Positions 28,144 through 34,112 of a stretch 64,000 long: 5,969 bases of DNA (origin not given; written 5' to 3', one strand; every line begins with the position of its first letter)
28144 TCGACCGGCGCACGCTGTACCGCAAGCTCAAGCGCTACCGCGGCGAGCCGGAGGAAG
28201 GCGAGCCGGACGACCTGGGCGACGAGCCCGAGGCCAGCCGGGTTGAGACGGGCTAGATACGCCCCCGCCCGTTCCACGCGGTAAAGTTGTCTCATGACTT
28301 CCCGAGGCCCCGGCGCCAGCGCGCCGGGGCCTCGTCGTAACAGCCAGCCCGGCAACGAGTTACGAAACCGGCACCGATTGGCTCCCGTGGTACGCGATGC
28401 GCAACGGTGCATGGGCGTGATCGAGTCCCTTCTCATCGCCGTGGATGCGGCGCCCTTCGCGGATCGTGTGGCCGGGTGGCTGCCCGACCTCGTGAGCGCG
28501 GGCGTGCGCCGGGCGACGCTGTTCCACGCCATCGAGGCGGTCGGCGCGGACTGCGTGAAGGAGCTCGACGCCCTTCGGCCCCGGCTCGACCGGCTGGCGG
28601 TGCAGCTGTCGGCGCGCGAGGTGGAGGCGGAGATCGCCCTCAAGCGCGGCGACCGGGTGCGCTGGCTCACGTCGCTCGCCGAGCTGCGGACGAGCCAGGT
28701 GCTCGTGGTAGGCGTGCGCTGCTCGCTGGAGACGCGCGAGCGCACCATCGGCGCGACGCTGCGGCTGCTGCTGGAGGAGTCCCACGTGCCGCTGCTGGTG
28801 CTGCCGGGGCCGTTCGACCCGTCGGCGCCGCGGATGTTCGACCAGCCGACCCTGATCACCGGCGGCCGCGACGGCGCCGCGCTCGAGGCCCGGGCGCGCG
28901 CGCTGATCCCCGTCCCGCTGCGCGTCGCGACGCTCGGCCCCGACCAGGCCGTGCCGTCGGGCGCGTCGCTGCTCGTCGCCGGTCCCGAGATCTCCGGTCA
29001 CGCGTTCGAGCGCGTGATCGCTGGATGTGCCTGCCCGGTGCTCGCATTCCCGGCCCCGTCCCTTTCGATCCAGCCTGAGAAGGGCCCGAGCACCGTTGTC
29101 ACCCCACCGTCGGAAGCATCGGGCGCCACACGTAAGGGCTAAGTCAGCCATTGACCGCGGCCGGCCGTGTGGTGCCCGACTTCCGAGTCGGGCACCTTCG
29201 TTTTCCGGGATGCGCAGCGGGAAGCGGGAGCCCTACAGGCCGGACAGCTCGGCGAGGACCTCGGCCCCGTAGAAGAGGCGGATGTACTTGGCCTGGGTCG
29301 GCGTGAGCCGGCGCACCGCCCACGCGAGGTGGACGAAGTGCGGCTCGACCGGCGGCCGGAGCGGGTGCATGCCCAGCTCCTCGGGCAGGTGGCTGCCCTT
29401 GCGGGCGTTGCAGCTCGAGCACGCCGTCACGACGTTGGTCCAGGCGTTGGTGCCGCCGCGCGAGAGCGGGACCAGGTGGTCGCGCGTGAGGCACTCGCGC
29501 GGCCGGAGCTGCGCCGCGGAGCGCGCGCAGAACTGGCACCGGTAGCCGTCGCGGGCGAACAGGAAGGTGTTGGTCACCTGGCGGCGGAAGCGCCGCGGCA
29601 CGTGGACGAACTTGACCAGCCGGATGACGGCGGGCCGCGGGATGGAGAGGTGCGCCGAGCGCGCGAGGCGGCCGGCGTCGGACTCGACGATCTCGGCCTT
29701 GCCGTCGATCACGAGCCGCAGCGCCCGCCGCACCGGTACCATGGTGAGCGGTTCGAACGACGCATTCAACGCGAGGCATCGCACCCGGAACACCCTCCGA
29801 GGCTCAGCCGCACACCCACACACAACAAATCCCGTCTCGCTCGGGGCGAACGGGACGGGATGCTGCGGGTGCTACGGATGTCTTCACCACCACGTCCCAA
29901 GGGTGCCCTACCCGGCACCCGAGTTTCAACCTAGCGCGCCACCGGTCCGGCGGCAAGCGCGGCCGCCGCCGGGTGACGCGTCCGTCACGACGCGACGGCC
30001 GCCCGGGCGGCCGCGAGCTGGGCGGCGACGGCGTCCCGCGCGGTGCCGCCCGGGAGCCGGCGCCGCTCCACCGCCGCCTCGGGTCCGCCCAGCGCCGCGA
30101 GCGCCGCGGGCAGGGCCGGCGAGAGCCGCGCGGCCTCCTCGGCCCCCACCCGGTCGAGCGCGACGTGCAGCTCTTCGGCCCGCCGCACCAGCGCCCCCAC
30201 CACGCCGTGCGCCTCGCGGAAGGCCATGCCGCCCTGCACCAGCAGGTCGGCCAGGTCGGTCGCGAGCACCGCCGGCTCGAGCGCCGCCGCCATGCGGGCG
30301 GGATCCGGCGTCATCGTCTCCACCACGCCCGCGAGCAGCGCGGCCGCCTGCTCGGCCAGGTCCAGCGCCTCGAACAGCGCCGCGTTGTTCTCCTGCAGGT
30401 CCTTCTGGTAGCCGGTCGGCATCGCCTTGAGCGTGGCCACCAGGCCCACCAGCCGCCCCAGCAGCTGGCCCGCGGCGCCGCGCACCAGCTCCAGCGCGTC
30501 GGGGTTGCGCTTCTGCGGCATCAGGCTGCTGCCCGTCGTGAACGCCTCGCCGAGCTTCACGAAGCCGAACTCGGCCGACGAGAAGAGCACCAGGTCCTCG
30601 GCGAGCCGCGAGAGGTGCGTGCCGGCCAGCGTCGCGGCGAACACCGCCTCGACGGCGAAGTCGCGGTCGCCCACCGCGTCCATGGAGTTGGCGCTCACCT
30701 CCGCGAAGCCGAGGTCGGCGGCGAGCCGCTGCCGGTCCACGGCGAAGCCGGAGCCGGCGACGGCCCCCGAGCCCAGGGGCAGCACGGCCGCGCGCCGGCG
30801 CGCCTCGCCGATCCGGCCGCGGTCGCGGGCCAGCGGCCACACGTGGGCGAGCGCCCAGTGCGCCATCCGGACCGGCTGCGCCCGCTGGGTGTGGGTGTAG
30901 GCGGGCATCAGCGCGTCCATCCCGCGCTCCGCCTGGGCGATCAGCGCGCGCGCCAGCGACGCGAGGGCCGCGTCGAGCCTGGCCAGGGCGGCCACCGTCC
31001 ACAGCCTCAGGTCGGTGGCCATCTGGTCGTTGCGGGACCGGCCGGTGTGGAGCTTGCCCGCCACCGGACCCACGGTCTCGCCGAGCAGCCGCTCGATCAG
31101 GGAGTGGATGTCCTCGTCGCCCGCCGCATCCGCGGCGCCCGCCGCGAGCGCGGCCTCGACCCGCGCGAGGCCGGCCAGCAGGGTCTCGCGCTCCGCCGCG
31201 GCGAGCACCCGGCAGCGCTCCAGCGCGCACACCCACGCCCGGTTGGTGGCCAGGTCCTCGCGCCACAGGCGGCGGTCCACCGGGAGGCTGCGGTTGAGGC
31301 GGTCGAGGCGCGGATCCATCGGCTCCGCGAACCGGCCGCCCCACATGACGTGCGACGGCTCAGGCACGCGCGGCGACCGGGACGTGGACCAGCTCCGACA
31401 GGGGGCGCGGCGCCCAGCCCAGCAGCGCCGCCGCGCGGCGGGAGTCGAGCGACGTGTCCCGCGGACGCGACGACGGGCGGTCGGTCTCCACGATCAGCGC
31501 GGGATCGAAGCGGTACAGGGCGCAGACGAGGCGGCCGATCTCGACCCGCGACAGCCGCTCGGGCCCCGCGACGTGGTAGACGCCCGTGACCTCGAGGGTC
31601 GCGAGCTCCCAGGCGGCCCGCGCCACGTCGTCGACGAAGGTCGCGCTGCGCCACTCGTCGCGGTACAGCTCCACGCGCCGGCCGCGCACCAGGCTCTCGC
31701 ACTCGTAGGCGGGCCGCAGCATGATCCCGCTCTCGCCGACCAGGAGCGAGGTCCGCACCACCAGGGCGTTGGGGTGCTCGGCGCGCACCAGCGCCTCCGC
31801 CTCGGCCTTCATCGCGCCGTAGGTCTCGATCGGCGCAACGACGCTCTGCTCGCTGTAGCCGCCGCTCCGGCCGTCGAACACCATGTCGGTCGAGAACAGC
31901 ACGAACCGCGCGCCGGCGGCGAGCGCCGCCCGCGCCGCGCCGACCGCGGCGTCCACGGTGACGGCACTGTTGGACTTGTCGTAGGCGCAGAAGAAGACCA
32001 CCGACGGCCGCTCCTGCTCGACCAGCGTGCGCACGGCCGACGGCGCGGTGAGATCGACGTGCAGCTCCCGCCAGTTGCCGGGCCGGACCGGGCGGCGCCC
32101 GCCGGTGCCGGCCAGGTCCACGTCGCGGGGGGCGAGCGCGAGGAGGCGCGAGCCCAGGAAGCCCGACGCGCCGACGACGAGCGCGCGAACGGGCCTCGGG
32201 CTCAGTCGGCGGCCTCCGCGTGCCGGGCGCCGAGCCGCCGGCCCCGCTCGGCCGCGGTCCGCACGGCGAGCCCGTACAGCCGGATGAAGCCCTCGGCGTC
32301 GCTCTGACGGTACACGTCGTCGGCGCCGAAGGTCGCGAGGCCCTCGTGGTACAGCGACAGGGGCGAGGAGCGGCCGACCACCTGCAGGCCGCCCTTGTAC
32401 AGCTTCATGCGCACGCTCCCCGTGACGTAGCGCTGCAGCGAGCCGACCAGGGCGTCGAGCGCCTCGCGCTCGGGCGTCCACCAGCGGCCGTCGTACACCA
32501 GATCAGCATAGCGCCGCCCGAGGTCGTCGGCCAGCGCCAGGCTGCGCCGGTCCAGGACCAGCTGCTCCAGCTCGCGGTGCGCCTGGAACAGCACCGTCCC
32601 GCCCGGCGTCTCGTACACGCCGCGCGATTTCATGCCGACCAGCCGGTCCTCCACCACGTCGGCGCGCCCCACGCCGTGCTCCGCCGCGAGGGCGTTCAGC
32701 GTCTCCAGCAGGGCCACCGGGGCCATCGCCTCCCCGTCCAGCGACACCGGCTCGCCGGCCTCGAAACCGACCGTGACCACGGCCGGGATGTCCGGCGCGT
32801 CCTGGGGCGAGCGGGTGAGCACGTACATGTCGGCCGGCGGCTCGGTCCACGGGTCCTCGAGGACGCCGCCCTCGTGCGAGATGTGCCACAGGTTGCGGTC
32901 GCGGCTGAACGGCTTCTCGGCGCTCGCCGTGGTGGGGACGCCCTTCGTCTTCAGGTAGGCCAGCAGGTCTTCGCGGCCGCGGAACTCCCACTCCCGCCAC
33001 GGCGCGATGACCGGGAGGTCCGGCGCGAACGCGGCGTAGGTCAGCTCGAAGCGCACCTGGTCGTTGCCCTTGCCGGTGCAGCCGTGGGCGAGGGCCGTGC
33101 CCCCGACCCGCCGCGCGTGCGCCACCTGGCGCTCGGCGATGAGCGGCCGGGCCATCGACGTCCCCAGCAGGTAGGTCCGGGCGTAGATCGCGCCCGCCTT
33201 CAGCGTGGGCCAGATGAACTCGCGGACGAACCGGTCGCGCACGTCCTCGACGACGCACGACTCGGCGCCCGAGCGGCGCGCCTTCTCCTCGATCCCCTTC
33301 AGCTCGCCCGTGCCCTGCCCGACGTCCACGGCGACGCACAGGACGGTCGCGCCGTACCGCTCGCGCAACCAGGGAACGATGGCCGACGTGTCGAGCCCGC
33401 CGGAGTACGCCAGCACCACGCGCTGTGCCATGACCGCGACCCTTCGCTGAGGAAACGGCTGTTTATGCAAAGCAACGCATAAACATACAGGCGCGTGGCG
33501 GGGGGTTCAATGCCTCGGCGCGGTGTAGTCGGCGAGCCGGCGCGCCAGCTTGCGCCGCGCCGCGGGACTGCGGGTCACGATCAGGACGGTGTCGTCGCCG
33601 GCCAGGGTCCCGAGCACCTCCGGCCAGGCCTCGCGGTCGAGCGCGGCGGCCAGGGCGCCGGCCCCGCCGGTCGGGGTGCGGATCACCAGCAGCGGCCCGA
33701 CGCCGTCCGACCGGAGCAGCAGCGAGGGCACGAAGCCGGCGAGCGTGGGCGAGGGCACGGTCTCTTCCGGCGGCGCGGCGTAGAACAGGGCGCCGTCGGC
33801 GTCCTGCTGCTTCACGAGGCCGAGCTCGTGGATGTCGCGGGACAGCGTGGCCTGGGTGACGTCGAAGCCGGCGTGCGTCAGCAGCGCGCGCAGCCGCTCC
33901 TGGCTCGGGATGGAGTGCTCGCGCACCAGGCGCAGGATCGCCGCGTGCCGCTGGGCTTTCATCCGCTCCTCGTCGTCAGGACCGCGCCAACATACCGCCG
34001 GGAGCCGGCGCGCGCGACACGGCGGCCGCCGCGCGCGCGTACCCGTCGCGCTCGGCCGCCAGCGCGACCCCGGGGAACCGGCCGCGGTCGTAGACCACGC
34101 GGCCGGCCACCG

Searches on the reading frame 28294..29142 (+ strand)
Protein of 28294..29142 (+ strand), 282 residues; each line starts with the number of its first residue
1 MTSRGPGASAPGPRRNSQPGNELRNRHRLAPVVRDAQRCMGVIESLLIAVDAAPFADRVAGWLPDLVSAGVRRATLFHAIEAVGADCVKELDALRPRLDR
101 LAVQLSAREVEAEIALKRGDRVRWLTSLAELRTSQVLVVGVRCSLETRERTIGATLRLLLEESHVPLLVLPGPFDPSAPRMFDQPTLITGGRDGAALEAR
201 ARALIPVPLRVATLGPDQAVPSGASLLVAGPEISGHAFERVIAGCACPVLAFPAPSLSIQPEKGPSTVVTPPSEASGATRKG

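Call 9: search_protein_families(library=pfam, proteins=[window:28294-29142:+], max_evalue=0.01)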
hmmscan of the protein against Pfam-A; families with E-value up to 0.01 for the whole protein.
window:28294-29142:+ (282 aa): 1 family
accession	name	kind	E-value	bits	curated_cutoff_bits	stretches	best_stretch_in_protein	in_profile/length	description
PF00582.32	Usp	-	0.0092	17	24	0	46-171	5-141/141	Universal stress protein family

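Call 17: search_protein_families(library=ncbifam, proteins=[window:28294-29142:+], max_evalue=0.001)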
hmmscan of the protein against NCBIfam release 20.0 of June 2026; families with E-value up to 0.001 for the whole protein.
window:28294-29142:+ (282 aa): 0 families

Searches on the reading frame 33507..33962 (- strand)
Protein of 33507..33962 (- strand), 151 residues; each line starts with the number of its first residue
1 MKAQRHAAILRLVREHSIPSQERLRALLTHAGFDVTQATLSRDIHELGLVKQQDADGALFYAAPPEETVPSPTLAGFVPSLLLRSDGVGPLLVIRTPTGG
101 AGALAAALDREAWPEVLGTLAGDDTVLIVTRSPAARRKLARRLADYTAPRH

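Call 63: search_protein_families(library=pfam, proteins=[window:33507-33962:-], max_evalue=0.0001)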
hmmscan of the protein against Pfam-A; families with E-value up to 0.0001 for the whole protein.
window:33507-33962:- (151 aa): 2 families
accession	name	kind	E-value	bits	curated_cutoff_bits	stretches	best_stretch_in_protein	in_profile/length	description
PF01316.27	Arg_repressor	-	1.7e-20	73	27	1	2-67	3-68/70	Arginine repressor, DNA binding domain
PF02863.23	Arg_repressor_C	-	4.7e-20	71.6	25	1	82-144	5-67/68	Arginine repressor, C-terminal domain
